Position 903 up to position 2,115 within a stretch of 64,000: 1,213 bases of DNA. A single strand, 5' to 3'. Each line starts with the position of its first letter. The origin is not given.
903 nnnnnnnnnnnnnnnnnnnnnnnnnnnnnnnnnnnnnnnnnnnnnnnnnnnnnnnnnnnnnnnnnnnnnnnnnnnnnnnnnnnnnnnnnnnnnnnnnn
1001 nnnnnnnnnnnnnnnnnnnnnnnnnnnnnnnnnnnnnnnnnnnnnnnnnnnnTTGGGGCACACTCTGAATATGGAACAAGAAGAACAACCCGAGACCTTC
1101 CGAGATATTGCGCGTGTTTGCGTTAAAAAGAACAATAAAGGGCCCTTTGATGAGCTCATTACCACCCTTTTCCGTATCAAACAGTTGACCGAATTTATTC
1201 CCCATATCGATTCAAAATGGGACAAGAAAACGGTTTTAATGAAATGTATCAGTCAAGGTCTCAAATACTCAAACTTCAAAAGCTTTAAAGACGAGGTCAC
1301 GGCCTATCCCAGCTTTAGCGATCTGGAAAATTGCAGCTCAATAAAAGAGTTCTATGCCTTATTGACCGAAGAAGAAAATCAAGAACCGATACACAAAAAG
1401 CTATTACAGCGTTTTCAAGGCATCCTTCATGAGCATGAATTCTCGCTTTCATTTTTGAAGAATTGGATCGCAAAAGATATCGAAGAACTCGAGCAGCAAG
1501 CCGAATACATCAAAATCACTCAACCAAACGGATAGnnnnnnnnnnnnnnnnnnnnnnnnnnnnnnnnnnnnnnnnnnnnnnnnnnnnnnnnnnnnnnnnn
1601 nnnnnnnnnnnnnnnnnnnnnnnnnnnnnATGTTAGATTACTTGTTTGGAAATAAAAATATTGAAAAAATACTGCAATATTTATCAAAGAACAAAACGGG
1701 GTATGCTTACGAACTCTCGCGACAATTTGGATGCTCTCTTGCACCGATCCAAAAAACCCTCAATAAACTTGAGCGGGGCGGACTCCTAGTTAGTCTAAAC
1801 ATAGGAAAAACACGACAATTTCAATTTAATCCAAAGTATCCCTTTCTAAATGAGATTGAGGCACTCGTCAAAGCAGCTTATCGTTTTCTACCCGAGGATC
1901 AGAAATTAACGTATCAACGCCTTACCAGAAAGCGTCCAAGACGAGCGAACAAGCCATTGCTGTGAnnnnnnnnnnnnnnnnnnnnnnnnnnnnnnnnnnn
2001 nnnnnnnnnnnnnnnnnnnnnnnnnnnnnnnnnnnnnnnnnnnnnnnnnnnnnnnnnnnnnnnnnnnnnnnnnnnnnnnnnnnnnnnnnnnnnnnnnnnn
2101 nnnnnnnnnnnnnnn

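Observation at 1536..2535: ~920-bp AT-rich two-gene cassette inserted at the 3-prime end of a gene, bounded by perfect 34-bp direct repeats, with no recombinase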

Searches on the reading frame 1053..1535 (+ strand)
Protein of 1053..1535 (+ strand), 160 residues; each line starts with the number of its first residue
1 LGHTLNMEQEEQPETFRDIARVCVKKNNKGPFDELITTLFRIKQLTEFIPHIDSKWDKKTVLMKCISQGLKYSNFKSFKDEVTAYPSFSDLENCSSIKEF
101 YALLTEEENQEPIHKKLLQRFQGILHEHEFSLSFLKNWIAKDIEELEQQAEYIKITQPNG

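Call 7: search_protein_families(library=pfam, proteins=[window:1053-1535:+], max_evalue=0.1)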
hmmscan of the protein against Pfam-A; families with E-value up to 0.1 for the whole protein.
window:1053-1535:+ (160 aa): 3 families
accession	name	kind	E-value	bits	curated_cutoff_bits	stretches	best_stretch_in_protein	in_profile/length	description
PF08795.16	DUF1796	-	0.032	14.5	23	1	26-148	22-138/166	Putative papain-like cysteine peptidase (DUF1796)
PF06086.17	Pox_A30L_A26L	-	0.032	14.4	23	1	42-90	20-68/220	Orthopoxvirus A26L/A30L protein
PF01335.27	DED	-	0.078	13.7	35.9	0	61-108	3-50/82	Death effector domain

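Call 13: find_encoding_contigs(protein=window:1071-1535:+, flank=6000, max_places=10)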
Protein window:1071-1535:+ (154 aa): 3 contigs read that carry it; 1 place shown.
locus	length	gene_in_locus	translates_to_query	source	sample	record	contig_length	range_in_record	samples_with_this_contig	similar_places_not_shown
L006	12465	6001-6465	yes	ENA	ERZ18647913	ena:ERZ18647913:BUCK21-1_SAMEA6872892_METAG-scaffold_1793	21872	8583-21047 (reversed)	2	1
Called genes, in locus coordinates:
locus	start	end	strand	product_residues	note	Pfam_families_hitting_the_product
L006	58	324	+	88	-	-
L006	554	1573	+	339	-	-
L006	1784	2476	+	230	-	PF03808:Glyco_tran_WecG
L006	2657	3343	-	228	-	PF25160:LdpA_Fe-S-bd (faint), PF13484:Fer4_16 (faint), PF12838:Fer4_7 (weak), PF00037:Fer4 (weak), PF14697:Fer4_21 (weak), PF12838:Fer4_7 (weak), PF00037:Fer4 (weak), PF12797:Fer4_2 (weak), +3 more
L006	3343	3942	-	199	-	PF02508:Rnf-Nqr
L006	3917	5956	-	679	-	PF13328:HD_4, PF01966:HD, PF04607:RelA_SpoT, PF02824:TGS, PF28438:RelA_RIS, PF01842:ACT (weak), PF13291:ACT_4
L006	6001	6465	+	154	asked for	-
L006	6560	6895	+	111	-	-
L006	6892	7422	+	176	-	-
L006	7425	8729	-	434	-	PF03448:MgtE_N (weak)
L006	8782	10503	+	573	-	PF02120:Flg_hook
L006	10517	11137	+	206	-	PF03963:FlgD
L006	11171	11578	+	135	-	PF12611:Flagellar_put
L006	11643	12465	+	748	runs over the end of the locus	PF00460:Flg_bb_rod, PF22692:LlgE_F_G_D1, PF07559:FlgE_D2, PF06429:Flg_bbr_C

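Call 43: search_protein_families(library=ncbifam, proteins=[window:1071-1535:+], max_evalue=1)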
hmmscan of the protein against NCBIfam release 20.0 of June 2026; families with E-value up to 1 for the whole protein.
window:1071-1535:+ (154 aa): 0 families
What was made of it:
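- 1071..1535 (+): Conserved 154-aa host gene of unknown function, convergent with the MgtE_N gene. Its TAG stop (1533-1535) lies 3 nt from the orphan's stop. No Pfam or NCBIfam family was found (calls 7, 43).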

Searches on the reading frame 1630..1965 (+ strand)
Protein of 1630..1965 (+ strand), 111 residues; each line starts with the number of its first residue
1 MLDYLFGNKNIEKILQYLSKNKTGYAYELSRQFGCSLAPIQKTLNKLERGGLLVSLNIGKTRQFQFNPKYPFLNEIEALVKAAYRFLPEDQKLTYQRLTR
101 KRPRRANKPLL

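Call 7: search_protein_families(library=pfam, proteins=[window:1630-1965:+], max_evalue=0.1)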
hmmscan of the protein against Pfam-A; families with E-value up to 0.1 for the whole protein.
window:1630-1965:+ (111 aa): 11 families
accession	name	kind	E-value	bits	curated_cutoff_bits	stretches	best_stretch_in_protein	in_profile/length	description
PF12840.13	HTH_20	-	0.00075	19.9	27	1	14-54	9-49/51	Helix-turn-helix domain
PF08279.18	HTH_11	-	0.0019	18.5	25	1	12-53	3-45/55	HTH domain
PF10007.15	DUF2250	-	0.0022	18.5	24.4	1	4-57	3-56/93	Uncharacterized protein conserved in archaea (DUF2250)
PF00392.27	GntR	-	0.012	15.6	27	1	28-55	29-56/64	Bacterial regulatory proteins, gntR family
PF13412.12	HTH_24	-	0.017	15.2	21.9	0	28-53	22-47/48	Winged helix-turn-helix DNA-binding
PF01978.25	TrmB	-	0.028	14.7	25.6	1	14-53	13-52/68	Sugar-specific transcriptional regulator TrmB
PF08220.18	HTH_DeoR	-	0.039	14.1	21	1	11-53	2-44/57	DeoR-like helix-turn-helix domain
PF24033.1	DUF7342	-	0.04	14.3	31.6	1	12-82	8-76/150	Family of unknown function (DUF7342)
PF07106.19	TBPIP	-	0.056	13.8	22.8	0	38-62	33-57/62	TBPIP/Hop2 winged helix domain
PF09012.17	FeoC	-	0.061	13.9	21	1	14-56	5-47/69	FeoC like transcriptional regulator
PF13730.12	HTH_36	-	0.091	13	25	0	28-53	30-55/55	Helix-turn-helix domain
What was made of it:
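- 1630..1965 (+): 111-aa winged-helix DNA-binding protein, the putative antitoxin and autorepressor. Weak HTH_20, HTH_11 and GntR hits (call 7).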

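Call 42: search_protein_families(library=padloc, proteins=[window:1630-1965:+], max_evalue=1)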
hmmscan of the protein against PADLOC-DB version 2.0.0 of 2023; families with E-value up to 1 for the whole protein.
window:1630-1965:+ (111 aa): 12 families
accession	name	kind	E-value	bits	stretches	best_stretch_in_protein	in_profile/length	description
PDLC04368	PDC-M05A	-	1.6e-08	32.6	1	3-81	8-87/201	-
PDLC01044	Csa3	-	0.00015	19.7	1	13-54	140-180/194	Type I-A associated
PDLC01879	CARF3--CARF_TM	-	0.0035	15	1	13-64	160-207/222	-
PDLC01848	CARF3--CARF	-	0.0067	14.1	1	9-55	137-181/197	-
PDLC01438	Csa3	-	0.0077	14.3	1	7-67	146-202/305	"CAS-I,CAS-II,CAS-III,CAS-IV,CAS-V,CAS-VI; associated_signaling"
PDLC01867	CARF3--CARF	-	0.0081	14.1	1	12-65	146-198/200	-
PDLC02976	WH_III-A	-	0.013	14.2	1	14-54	8-49/104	-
PDLC01850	CARF3--CARF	-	0.017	13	1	12-64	148-198/209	-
PDLC01434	CasR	-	0.018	12.9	1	13-57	132-175/191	"CAS-I,CAS-II,CAS-III,CAS-IV,CAS-V,CAS-VI; associated_signaling"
PDLC04372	PDC-M05A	-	0.02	13.1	1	39-81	14-56/167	-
PDLC04133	mad1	-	0.036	12.4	1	28-66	10-44/60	mads_1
PDLC01852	CARF3--CARF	-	0.052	11.5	1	10-65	144-199/208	-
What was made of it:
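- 1630..1965 (+): PADLOC PDC-M05A N-terminal region at 1.6e-8 (call 42).
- Closest known: HEPN-MNT modules / PADLOC candidate PDC-M05. Same: The wHTH protein matches the N-terminal part of a PDC-M05A profile (call 42).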

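Call 43: search_protein_families(library=ncbifam, proteins=[window:1630-1965:+], max_evalue=1)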
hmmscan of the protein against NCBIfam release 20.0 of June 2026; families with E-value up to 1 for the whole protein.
window:1630-1965:+ (111 aa): 10 families
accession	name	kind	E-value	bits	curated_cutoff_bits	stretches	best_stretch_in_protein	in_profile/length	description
NF053606.1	Sta1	subfamily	0.0056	16.7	80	1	13-56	24-67/100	Sta1 family transcriptional regulator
NF008847.0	PRK11886.1-2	equivalog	0.0059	16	293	1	10-76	6-70/320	bifunctional biotin--[acetyl-CoA-carboxylase] ligase/biotin operon repressor BirA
NF049926.2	IS4_FS_Nterm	equivalog_domain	0.014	15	27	0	80-90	47-57/58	IS4/Tn5 family transposase DNA-binding protein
NF040939.2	trans_reg_lrs14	equivalog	0.026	14.6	90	1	8-57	21-70/103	Lrs14 family HTH-type transcriptional regulator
NF033788.1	HTH_metalloreg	subfamily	0.04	13.7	55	1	13-68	15-70/77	metalloregulator ArsR/SmtB family transcription factor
TIGR00122.1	birA_repr_reg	equivalog_domain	0.049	13.5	70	1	13-75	4-62/69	biotin operon repressor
TIGR02702.1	SufR_cyano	equivalog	0.079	12.6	178.8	1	12-58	4-50/208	iron-sulfur cluster biosynthesis transcriptional regulator SufR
NF033789.1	repress_SdpR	subfamily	0.088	12.7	100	1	12-63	11-61/79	autorepressor SdpR family transcription factor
NF041423.1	MobC_subf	subfamily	0.09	12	200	1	8-58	15-66/240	MobC family replication-relaxation protein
NF007316.0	PRK09802.1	equivalog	0.25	10.5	351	1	11-55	19-63/269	DeoR family transcriptional regulator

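Call 62: find_homologous_proteins(query=window:1630-1965:+)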
Query window:1630-1965:+ (111 aa): 70 proteins with E <= 0.001 among 70 candidates.
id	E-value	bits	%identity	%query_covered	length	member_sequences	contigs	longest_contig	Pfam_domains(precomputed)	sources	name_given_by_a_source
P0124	1.2e-65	236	99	100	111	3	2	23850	-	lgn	-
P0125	5.8e-34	134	62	99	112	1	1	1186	-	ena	-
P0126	3.4e-33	132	64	99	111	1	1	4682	-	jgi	jgi:hypothetical protein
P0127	5.2e-33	131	63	99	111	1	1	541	-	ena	-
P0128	6.3e-33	131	62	88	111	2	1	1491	-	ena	-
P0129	4.4e-32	128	60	99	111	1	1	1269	-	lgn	-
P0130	9.9e-32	127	61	99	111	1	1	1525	-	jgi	jgi:hypothetical protein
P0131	1.1e-31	127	59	99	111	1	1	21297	-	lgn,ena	-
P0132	1.2e-31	127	61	99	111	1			-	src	-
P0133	2.4e-31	126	56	99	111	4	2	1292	-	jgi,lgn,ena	-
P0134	1.1e-30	124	62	97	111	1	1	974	-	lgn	-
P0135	3.0e-30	122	61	97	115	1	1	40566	-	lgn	-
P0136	4.1e-30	122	57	99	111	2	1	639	-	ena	-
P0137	7.1e-30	121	59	99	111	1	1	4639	-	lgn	-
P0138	7.1e-30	121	57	99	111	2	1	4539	-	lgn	-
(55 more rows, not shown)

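Call 63: find_encoding_contigs(protein=P0124, flank=8000, max_places=6)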
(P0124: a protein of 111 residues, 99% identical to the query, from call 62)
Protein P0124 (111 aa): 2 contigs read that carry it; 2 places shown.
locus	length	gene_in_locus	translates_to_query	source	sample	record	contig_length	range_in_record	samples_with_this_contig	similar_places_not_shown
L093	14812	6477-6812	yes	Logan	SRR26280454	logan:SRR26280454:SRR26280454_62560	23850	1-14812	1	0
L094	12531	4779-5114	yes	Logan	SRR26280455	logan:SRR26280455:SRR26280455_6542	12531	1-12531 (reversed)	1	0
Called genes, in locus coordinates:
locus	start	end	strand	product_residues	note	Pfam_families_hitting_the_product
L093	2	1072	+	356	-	?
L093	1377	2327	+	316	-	-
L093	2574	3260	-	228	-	PF13187:Fer4_9 (faint), PF13237:Fer4_10 (faint), PF12838:Fer4_7 (weak), PF00037:Fer4 (weak), PF14697:Fer4_21 (weak), PF12838:Fer4_7 (weak), PF00037:Fer4 (weak), PF12797:Fer4_2 (weak), +3 more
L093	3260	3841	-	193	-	PF02508:Rnf-Nqr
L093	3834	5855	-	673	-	PF13328:HD_4, PF01966:HD, PF04607:RelA_SpoT, PF02824:TGS, PF28438:RelA_RIS, PF01842:ACT (weak), PF13291:ACT_4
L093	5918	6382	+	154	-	-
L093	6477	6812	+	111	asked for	-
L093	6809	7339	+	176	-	-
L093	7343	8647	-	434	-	PF03448:MgtE_N (weak)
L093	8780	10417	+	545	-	PF02120:Flg_hook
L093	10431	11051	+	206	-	PF03963:FlgD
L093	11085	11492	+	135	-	PF12611:Flagellar_put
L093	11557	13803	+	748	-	PF00460:Flg_bb_rod, PF22692:LlgE_F_G_D1, PF07559:FlgE_D2, PF06429:Flg_bbr_C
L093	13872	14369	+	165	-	PF03748:FliL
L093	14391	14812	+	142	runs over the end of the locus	PF01052:FliMN_C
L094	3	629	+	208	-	?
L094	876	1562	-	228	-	PF13187:Fer4_9 (faint), PF13237:Fer4_10 (faint), PF12838:Fer4_7 (weak), PF00037:Fer4 (weak), PF14697:Fer4_21 (weak), PF12838:Fer4_7 (weak), PF00037:Fer4 (weak), PF12797:Fer4_2 (weak), +3 more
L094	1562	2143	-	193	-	PF02508:Rnf-Nqr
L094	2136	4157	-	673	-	PF13328:HD_4, PF01966:HD, PF04607:RelA_SpoT, PF02824:TGS, PF28438:RelA_RIS, PF01842:ACT (weak), PF13291:ACT_4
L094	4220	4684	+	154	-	-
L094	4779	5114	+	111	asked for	-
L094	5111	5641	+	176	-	-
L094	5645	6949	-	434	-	PF03448:MgtE_N (weak)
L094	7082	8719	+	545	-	PF02120:Flg_hook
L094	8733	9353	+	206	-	PF03963:FlgD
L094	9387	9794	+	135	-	PF12611:Flagellar_put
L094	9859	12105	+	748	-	PF00460:Flg_bb_rod, PF22692:LlgE_F_G_D1, PF07559:FlgE_D2, PF06429:Flg_bbr_C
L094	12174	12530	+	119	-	?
